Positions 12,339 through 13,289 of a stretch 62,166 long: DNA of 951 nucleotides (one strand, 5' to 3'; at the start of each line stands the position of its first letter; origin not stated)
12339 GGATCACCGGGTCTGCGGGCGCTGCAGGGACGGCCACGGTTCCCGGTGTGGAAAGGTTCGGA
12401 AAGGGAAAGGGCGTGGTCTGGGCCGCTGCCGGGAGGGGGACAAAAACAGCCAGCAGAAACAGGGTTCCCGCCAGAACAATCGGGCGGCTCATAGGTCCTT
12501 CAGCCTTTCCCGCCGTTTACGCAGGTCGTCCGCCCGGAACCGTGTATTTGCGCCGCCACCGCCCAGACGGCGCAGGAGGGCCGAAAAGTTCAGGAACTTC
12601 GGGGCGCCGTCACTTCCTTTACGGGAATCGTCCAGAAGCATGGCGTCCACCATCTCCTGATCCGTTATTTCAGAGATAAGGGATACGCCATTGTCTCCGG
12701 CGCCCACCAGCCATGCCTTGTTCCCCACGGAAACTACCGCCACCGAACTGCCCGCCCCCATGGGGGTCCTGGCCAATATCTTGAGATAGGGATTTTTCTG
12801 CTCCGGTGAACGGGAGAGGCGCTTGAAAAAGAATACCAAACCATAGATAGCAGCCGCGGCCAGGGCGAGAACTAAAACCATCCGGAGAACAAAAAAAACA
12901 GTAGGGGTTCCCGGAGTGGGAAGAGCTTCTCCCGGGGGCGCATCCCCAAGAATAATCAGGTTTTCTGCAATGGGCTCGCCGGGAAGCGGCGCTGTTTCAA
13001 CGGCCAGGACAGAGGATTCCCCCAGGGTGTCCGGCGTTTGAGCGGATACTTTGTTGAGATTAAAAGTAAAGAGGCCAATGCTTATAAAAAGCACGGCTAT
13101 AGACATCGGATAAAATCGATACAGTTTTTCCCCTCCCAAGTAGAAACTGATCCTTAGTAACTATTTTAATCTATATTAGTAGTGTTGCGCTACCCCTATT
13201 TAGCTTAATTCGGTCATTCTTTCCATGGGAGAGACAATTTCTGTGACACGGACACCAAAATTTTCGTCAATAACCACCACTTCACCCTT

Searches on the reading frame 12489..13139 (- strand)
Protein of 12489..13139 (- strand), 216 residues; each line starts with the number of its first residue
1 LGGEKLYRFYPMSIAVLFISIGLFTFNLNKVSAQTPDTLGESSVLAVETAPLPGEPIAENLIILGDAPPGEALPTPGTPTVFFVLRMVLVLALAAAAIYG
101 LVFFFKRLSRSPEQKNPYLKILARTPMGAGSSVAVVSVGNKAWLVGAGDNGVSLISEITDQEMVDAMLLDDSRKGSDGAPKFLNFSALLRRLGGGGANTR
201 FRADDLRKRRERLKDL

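Call 3: search_protein_families(library=pfam, proteins=[window:12489-13139:-], max_evalue=0.1)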
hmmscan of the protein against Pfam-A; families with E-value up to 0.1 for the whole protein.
window:12489-13139:- (216 aa): 1 family
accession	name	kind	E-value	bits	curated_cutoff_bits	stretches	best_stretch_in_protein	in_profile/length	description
PF04347.18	FliO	-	7.3e-14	52.1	22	1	104-192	2-89/91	Flagellar biosynthesis protein, FliO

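Call 4: search_protein_families(library=ncbifam, proteins=[window:12489-13139:-], max_evalue=0.1)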
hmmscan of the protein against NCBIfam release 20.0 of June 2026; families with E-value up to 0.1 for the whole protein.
window:12489-13139:- (216 aa): 3 families
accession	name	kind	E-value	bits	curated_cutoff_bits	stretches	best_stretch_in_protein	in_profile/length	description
TIGR03500.1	FliO_TIGR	equivalog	2.1e-15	56.5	55.25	1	91-158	1-70/70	flagellar biosynthetic protein FliO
NF009951.1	PRK13415.1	equivalog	1.7e-08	34.5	242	1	80-168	68-154/219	flagella biosynthesis regulatory protein FliZ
NF041554.1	SA1362_fam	subfamily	0.016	15.4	42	1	84-119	27-62/70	SA1362 family protein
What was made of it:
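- Identity of the 350-aa protein: calls 3 and 4.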
